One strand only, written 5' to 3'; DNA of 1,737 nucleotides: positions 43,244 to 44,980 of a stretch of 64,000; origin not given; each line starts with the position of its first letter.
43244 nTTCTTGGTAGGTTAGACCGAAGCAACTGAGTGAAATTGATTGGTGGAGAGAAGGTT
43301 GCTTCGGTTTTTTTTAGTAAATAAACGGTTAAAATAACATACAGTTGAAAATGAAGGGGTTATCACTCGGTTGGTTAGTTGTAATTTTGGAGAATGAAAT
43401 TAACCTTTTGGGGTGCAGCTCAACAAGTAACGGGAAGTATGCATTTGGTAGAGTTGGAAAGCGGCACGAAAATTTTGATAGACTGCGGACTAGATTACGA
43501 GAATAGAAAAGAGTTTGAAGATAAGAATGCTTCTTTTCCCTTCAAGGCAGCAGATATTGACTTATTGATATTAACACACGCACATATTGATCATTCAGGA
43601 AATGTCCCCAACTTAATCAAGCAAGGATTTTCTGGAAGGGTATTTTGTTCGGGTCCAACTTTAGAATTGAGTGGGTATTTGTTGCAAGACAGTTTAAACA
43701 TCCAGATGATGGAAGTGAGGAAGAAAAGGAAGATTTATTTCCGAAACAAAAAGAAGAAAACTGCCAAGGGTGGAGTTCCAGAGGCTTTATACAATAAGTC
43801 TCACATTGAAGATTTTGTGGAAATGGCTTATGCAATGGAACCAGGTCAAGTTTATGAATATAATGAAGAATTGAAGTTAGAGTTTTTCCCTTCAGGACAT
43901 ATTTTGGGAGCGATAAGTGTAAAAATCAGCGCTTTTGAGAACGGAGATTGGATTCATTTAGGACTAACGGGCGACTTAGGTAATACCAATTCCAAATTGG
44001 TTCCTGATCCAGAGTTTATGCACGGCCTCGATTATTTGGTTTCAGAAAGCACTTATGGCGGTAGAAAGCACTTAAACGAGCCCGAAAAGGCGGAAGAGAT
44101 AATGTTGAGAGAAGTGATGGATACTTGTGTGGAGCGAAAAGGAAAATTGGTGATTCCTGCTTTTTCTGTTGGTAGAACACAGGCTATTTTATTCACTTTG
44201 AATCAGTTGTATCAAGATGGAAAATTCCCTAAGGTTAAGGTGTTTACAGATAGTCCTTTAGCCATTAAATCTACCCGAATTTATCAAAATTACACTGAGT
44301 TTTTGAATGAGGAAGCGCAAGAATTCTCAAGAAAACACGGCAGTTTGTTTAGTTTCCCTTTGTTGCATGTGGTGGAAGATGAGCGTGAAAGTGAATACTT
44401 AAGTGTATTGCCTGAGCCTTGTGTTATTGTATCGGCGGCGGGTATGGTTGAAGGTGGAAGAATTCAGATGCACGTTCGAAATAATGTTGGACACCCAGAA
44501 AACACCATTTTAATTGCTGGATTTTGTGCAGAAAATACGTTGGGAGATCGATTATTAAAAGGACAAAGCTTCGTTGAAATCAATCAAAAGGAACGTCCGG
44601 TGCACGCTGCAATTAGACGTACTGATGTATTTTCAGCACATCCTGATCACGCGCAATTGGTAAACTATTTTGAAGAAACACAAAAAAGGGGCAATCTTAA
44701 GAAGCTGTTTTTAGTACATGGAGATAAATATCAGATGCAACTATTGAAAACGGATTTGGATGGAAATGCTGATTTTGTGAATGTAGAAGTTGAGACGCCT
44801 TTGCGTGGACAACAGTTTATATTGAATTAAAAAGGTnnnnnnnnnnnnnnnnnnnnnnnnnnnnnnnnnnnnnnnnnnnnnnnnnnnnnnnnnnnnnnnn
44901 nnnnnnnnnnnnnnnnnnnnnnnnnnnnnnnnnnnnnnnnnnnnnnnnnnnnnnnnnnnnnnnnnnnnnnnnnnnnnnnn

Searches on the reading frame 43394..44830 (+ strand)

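Call 8: search_protein_families(library=pfam, proteins=[window:43394-44830:+], max_evalue=0.01)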
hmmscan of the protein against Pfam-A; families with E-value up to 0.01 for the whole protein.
window:43394-44830:+ (478 aa): 5 families
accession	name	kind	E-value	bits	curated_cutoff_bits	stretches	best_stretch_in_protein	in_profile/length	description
PF10996.14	Beta-Casp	-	1.6e-32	113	27.7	1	262-387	1-120/120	Beta-Casp domain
PF00753.33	Lactamase_B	-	2.4e-11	44.4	22.7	1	14-77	6-66/196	Metallo-beta-lactamase superfamily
PF12706.13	Lactamase_B_2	-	5.8e-08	33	27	1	25-89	1-66/200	Beta-lactamase superfamily domain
PF07521.17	RMMBL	-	3.9e-07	30.4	21.6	1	402-455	3-52/63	Zn-dependent metallo-hydrolase RNA specificity domain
PF16661.11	Lactamase_B_6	-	4.1e-06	26.7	27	1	18-174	1-145/193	Metallo-beta-lactamase superfamily domain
